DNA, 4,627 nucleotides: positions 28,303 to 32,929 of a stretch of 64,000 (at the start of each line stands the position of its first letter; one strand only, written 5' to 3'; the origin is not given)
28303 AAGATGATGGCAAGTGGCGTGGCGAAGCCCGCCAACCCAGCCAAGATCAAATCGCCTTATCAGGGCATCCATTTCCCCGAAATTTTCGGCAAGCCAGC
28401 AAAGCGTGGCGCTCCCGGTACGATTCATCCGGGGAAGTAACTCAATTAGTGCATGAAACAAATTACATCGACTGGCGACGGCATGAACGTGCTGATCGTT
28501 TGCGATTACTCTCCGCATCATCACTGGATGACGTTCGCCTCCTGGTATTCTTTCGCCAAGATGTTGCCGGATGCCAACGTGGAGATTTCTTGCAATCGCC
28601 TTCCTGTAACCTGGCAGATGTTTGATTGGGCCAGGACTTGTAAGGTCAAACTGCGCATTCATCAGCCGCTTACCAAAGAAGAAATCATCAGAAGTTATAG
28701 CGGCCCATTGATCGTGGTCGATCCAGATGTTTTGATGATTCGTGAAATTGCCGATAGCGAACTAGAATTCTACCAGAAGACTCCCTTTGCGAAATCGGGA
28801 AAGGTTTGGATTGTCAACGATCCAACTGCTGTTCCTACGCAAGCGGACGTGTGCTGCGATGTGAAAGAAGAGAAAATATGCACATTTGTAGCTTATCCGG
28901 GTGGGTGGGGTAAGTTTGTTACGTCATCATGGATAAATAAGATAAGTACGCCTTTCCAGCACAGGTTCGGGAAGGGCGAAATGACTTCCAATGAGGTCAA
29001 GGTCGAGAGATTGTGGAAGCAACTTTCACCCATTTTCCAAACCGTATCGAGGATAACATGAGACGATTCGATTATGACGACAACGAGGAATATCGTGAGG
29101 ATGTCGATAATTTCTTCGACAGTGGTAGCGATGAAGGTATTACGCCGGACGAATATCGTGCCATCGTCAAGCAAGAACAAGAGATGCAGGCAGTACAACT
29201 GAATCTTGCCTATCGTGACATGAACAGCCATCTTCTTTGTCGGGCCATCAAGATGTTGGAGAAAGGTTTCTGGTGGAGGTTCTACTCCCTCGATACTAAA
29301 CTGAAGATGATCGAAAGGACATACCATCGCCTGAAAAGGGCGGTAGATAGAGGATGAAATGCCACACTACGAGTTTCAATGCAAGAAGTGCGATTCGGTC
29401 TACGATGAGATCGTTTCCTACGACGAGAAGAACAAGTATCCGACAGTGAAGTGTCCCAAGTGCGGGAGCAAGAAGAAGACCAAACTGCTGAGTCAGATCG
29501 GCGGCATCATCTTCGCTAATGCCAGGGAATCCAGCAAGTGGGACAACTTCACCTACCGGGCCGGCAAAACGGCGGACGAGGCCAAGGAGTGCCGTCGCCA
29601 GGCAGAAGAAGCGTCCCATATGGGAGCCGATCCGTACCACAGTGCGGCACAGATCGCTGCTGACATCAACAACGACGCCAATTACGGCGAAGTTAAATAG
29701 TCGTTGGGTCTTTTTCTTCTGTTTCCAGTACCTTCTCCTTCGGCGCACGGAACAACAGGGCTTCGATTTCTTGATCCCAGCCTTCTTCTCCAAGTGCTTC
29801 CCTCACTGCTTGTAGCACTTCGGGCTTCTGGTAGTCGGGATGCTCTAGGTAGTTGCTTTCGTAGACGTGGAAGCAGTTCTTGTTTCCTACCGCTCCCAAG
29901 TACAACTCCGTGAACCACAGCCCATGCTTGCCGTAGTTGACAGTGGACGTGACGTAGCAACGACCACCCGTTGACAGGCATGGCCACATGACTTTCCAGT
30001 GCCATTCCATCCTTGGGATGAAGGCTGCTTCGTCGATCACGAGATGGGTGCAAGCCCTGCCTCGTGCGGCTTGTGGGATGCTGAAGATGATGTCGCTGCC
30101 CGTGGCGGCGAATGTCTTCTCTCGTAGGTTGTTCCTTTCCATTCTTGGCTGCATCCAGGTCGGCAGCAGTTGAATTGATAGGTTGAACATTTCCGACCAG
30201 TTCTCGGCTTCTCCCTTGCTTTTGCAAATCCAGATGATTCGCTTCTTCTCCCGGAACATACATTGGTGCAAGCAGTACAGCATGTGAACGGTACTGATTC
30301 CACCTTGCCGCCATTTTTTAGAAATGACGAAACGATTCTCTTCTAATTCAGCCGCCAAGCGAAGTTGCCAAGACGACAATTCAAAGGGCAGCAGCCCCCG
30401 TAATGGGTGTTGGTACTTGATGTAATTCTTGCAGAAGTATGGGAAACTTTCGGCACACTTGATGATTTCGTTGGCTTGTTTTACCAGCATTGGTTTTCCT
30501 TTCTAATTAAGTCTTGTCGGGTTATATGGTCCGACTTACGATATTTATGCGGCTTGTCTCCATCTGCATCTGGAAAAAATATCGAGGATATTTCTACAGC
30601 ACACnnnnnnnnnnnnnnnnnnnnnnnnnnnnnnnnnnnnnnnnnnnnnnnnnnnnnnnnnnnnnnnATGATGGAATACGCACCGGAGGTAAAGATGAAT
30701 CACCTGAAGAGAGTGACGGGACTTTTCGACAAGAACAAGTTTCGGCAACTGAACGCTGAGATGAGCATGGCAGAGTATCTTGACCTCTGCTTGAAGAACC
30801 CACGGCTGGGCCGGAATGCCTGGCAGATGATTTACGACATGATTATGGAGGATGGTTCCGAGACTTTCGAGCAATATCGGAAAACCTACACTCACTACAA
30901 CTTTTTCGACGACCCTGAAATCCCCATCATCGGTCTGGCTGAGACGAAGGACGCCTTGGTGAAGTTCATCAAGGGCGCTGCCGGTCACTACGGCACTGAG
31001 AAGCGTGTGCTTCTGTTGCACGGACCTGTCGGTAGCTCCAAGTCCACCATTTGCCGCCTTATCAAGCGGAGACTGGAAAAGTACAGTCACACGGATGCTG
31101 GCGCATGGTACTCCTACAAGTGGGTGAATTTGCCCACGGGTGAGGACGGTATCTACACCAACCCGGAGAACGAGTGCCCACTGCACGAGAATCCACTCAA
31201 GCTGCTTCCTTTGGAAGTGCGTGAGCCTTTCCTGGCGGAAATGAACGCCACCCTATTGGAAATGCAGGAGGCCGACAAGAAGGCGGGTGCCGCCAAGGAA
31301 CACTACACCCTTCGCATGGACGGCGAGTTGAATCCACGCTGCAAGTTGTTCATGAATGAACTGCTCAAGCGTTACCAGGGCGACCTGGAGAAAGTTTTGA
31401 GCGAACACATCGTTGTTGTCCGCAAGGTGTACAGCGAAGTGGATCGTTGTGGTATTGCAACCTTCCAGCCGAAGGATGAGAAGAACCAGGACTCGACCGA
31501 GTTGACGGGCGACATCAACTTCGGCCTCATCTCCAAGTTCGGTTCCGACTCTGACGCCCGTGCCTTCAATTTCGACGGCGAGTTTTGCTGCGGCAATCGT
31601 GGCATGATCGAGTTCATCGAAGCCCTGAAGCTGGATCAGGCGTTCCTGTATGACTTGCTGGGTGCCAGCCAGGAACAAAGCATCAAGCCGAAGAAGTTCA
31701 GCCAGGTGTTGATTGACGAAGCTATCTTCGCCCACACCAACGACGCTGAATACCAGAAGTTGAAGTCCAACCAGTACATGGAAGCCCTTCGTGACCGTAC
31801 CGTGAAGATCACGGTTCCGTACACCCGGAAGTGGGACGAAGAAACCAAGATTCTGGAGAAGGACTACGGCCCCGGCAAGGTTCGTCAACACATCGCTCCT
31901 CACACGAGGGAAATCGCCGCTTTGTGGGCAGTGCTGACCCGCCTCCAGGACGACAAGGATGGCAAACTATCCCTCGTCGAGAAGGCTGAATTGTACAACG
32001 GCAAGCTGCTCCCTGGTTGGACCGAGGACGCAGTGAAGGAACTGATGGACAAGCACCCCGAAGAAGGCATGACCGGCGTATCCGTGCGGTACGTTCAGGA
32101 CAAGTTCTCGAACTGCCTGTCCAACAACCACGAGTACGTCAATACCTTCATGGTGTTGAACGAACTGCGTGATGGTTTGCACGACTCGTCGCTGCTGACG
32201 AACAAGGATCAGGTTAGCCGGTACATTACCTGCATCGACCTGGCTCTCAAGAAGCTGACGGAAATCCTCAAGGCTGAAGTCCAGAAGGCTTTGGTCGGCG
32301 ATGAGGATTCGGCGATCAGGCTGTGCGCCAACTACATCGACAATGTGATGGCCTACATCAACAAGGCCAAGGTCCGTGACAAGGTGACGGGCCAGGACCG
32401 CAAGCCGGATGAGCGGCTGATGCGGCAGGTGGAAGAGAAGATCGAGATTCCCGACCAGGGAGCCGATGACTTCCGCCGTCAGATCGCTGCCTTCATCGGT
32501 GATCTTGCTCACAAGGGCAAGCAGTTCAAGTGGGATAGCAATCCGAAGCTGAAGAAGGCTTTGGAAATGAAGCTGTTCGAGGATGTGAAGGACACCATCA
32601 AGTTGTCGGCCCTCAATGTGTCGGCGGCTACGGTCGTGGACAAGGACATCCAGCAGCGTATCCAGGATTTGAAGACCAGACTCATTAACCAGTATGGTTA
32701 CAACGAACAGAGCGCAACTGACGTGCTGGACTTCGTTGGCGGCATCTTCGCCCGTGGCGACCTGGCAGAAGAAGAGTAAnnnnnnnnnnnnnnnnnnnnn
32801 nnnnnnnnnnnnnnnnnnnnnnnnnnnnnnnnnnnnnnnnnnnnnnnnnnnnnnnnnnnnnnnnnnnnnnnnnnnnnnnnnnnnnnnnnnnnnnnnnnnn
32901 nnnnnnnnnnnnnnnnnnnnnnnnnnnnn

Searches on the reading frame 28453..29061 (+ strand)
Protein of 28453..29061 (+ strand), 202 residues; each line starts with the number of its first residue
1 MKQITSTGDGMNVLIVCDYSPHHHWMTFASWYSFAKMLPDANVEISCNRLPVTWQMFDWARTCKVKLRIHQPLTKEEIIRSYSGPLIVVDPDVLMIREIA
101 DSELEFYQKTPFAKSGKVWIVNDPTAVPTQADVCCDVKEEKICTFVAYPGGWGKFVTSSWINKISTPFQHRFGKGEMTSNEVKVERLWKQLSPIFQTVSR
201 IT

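Call 5: search_protein_families(library=pfam, proteins=[window:28453-29061:+], max_evalue=0.1)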
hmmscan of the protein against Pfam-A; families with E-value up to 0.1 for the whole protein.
window:28453-29061:+ (202 aa): 0 families

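Call 6: search_protein_families(library=phrogs, proteins=[window:28453-29061:+], max_evalue=0.1)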
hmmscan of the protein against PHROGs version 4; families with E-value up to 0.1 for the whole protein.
window:28453-29061:+ (202 aa): 0 families

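Call 12: find_related_loci(query=window:28453-29061:+, collection=viral_contigs, flank=6000)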
Query window:28453-29061:+ (202 aa) in viral_contigs; peptide patterns used: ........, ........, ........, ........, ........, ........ (x = any residue, [..] = any of these).
4 stretches matched a pattern; 1 encode a relative of the query (tblastn E <= 1e-3); 1 distinct loci.
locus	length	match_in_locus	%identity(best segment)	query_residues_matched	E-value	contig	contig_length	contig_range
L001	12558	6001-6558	50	4-200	9e-68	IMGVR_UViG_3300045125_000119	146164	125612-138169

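Call 21: find_related_loci(query=A1, collection=metagenome_contigs, flank=5000)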
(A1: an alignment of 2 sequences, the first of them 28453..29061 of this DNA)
Query A1 (202 aa) in metagenome_contigs; peptide patterns used: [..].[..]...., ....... (x = any residue, [..] = any of these).
229 stretches matched a pattern; 3 encode a relative of the query (tblastn E <= 1e-3); 3 distinct loci.
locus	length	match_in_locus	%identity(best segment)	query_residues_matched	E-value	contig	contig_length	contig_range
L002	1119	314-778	33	7-198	1e-29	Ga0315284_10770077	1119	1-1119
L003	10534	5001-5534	34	1-198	3e-29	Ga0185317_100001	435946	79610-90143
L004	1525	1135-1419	40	9-99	2e-18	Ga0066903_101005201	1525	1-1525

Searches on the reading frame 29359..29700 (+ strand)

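Call 5: search_protein_families(library=pfam, proteins=[window:29359-29700:+], max_evalue=0.1)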
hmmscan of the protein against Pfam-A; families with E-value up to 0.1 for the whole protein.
window:29359-29700:+ (113 aa): 11 families
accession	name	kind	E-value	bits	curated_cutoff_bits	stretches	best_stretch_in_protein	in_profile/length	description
PF09723.15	Zn_ribbon_8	-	2.5e-09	37.4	34.4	1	1-43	1-40/41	Zinc ribbon domain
PF23451.1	Zn_ribbon_PaaD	-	0.00019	21.4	27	1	22-48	7-32/53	PaaD zinc beta ribbon domain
PF05129.18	Zn_ribbon_Elf1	-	0.0012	19.3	29.8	1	5-43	22-60/79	Transcription elongation factor Elf1 like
PF01096.23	Zn_ribbon_TFIIS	-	0.0036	17.5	21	0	30-47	1-18/39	Transcription factor S-II (TFIIS)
PF06676.16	DUF1178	-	0.0049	17.7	31.6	1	1-84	1-87/147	Protein of unknown function (DUF1178)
PF01155.25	HypA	-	0.032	14.7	28.9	1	4-39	69-96/112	Hydrogenase/urease nickel incorporation, metallochaperone, hypA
PF19134.6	DUF5817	-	0.035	14.5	31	1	8-46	6-38/57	Domain of unknown function (DUF5817)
PF08437.15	Glyco_transf_8C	-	0.042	14.3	23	1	51-81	6-36/57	Glycosyl transferase family 8 C-terminal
PF08271.17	Zn_Ribbon_TF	-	0.054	13.5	29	0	31-39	2-10/43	TFIIB zinc-binding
PF24441.1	DUF7560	-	0.098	12.8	27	0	1-13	1-13/44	Family of unknown function (DUF7560)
PF13248.11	Zn_ribbon_3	-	0.099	12.6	27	0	28-38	1-11/26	zinc-ribbon domain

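Call 6: search_protein_families(library=phrogs, proteins=[window:29359-29700:+], max_evalue=0.1)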
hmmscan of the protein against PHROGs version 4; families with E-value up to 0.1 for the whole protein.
window:29359-29700:+ (113 aa): 5 families
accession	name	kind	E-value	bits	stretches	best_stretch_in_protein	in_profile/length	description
phrog_13665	-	unknown function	3.3e-06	28.5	1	1-43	1-44/69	-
phrog_1076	-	transcription regulation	0.0024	18.3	1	1-43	91-127/339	FmdB-like transcriptional regulator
phrog_2834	-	unknown function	0.0093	16.8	1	2-42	12-62/78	-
phrog_5602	-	unknown function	0.029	15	1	6-43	19-56/60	-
phrog_10371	-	DNA, RNA and nucleotide metabolism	0.083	12.1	1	4-44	135-173/683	DNA helicase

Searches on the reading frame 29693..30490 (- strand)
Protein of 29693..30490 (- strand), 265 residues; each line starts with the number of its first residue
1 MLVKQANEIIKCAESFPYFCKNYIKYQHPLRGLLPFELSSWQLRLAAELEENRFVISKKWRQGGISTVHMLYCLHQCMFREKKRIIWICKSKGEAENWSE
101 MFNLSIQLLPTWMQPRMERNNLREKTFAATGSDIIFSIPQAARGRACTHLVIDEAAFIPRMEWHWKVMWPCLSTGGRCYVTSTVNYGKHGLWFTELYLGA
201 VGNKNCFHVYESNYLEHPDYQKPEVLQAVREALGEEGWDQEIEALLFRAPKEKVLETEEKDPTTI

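Call 5: search_protein_families(library=pfam, proteins=[window:29693-30490:-], max_evalue=0.1)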
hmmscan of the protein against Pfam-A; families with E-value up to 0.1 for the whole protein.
window:29693-30490:- (265 aa): 3 families
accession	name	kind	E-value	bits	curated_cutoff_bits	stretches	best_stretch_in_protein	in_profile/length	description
PF03237.21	Terminase_6N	-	0.00025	21.2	22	1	66-204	11-153/215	Terminase large subunit, T4likevirus-type, N-terminal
PF05127.21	NAT10_TcmA_helicase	-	0.0036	17.6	22.7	1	83-160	26-103/176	RNA cytidine acetyltransferase NAT10/TcmA, helicase domain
PF23481.2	Ig_TMEM132_2nd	-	0.09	13.1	27.6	0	54-147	23-112/139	TMEM132 second Ig-like domain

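Call 6: search_protein_families(library=phrogs, proteins=[window:29693-30490:-], max_evalue=0.1)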
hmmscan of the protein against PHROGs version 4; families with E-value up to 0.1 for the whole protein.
window:29693-30490:- (265 aa): 7 families
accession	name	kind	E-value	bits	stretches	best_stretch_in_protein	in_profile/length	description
phrog_5989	-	head and packaging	1.4e-26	94.4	1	5-176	110-276/347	terminase large subunit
phrog_2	-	head and packaging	3.1e-18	66.9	1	34-244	262-452/807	terminase large subunit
phrog_36964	-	head and packaging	2.9e-08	33.2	1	48-186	417-559/890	terminase large subunit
phrog_38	-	head and packaging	0.0044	16.7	1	5-101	263-355/760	terminase large subunit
phrog_762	-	unknown function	0.011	16.2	1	192-244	14-66/281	-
phrog_6681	-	head and packaging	0.015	14.6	1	56-185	181-334/758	terminase large subunit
phrog_11474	-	unknown function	0.017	15.9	1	96-124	28-56/63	-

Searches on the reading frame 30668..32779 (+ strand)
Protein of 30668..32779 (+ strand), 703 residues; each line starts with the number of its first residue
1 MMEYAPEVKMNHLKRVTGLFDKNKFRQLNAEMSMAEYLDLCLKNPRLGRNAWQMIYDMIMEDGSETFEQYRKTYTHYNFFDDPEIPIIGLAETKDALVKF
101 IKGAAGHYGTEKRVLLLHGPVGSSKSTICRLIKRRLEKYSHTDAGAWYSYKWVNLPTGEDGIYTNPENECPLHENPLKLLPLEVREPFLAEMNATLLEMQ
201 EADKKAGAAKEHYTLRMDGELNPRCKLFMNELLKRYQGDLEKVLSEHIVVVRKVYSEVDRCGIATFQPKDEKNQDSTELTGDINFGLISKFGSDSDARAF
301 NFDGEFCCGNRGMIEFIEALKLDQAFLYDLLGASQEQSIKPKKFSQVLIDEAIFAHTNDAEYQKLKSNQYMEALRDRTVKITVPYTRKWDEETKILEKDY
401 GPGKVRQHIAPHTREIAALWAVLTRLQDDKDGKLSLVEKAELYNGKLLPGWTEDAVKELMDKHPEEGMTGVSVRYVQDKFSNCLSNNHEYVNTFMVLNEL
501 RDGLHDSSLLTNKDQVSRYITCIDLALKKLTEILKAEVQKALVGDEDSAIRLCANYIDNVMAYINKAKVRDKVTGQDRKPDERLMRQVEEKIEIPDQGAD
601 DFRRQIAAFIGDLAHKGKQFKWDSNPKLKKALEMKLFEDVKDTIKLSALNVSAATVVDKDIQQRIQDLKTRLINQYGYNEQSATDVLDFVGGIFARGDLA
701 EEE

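Call 33: search_dna_similar(query=window:30668-32779:+, collection=phages, mode=protein, max_rows=15)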
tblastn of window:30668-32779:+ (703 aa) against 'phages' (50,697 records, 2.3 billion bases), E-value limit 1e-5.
Records with a match: 17; places in all: 17; records where one place covers at least 80% of the query: 17.
Best place of each record, by identity: 60-80% 1; <60% 16.
By first word of the organism name: Thermus 11; uncultured 4; Ralstonia 1; Enterobacter 1.
By host as written in the record: - 6; Thermus thermophilus HB8 5; Thermus thermophilus HB27 4; Ralstonia solanacearum 1; Enterobacter hormaechei subsp. xiangfangensis 1.
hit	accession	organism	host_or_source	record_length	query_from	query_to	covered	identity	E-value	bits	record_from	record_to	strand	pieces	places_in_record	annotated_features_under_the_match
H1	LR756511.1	uncultured phage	metagenomic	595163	11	703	99%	65.3%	0e+0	953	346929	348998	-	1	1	record has no annotation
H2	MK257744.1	Thermus phage YS40_Isch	Thermus thermophilus HB8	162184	11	691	97%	31.5%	5e-85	299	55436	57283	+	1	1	serine kinase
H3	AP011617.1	Thermus phage TMA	Thermus thermophilus HB27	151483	31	691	94%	30.8%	3e-82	291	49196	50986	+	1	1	serine kinase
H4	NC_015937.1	Thermus phage TMA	Thermus thermophilus HB27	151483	31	691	94%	30.8%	3e-82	291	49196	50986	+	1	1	serine kinase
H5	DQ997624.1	Thermus phage phiYS40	-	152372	31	691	94%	30.8%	3e-82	291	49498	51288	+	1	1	serine kinase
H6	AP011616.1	Thermus phage phiYS40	Thermus thermophilus HB8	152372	31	691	94%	30.8%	3e-82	291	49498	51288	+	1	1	serine kinase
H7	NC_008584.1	Thermus phage phiYS40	-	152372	31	691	94%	30.8%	3e-82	291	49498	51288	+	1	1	serine kinase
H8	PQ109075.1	Thermus phage Lalka8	Thermus thermophilus HB8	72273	19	698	97%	28.3%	1e-67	248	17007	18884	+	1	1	AAA family ATPase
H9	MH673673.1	Thermus phage phiLo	Thermus thermophilus HB8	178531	26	693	95%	28.8%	2e-69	253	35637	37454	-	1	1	serine kinase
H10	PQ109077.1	Thermus phage Lalka27b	Thermus thermophilus HB27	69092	32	698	95%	28.8%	4e-68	249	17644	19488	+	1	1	AAA family ATPase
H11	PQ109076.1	Thermus phage Lalka27a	Thermus thermophilus HB27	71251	32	698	95%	28.8%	4e-68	249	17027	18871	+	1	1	AAA family ATPase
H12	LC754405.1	Thermus phage MN1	Thermus thermophilus HB8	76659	32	689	94%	27.5%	3e-66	244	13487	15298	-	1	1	serine protein kinase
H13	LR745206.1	uncultured phage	metagenomic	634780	8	672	95%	25.8%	5e-41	167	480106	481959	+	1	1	record has no annotation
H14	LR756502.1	uncultured phage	metagenomic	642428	19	671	93%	25.5%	1e-39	163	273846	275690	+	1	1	record has no annotation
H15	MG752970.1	Ralstonia phage RsoM2USA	Ralstonia solanacearum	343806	31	681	93%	25.3%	3e-39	162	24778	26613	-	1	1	hypothetical protein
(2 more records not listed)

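Call 35: get_annotated_region(hit=H1, flank=12000)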
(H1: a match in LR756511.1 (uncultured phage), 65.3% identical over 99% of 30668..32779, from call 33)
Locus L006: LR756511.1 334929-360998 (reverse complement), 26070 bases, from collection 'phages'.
description: uncultured phage genome assembly, chromosome: 1.
organism: uncultured phage (NCBI taxid 278008)
taxonomy: Viruses; environmental samples
host: -; source: metagenomic; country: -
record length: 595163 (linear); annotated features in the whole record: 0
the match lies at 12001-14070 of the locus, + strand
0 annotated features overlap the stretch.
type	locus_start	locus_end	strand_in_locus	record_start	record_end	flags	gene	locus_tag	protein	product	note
